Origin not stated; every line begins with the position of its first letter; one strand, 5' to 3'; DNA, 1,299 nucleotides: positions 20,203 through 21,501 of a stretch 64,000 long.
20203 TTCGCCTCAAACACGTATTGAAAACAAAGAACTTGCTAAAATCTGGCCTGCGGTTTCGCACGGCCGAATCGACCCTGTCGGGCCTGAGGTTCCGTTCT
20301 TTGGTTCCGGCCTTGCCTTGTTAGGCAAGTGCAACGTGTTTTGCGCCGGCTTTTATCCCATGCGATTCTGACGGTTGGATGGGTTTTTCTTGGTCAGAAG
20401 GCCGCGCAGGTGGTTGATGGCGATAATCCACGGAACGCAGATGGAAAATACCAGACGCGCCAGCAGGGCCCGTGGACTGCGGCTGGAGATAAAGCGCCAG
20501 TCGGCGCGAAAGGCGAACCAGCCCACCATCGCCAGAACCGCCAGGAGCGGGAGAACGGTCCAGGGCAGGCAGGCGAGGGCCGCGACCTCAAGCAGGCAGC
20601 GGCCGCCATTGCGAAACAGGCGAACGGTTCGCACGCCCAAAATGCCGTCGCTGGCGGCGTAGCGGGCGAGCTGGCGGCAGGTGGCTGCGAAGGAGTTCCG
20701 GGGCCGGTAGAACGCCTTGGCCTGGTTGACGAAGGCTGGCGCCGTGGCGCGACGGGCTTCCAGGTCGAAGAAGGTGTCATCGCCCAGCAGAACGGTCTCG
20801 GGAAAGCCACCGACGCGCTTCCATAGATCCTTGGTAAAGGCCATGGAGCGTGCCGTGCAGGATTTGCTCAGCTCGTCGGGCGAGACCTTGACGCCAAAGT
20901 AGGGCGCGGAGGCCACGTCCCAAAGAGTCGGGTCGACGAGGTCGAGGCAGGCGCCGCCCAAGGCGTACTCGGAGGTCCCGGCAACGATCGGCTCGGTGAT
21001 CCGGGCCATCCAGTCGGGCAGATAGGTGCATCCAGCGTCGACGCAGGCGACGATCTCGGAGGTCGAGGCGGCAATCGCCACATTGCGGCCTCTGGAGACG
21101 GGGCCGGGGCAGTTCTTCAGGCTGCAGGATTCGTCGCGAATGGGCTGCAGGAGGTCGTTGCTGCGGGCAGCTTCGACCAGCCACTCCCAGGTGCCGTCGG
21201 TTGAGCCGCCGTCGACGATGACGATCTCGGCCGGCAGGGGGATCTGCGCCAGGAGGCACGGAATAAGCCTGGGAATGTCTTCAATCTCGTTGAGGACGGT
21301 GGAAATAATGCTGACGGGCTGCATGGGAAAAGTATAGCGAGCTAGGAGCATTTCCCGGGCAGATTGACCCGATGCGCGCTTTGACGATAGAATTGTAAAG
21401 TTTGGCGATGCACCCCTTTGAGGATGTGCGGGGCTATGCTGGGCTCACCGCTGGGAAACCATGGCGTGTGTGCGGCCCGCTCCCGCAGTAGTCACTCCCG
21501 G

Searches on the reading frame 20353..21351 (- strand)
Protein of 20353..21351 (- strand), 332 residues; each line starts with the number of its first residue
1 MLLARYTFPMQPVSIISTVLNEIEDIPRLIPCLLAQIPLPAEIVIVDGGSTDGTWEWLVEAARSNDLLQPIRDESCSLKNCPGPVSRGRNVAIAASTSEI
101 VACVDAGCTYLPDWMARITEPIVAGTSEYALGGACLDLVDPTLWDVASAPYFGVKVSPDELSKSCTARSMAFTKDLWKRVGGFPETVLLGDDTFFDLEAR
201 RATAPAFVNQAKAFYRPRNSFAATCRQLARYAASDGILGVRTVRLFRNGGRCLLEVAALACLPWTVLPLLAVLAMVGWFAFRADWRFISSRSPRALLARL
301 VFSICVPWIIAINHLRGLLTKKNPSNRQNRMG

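Call 45: search_protein_families(library=pfam, proteins=[window:20353-21351:-], max_evalue=0.00001)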
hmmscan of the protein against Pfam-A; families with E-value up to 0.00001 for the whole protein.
window:20353-21351:- (332 aa): 1 family
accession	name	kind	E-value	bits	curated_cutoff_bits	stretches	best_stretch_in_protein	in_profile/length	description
PF00535.33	Glycos_transf_2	-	2.1e-15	57.5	23.3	1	14-132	1-113/168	Glycosyl transferase family 2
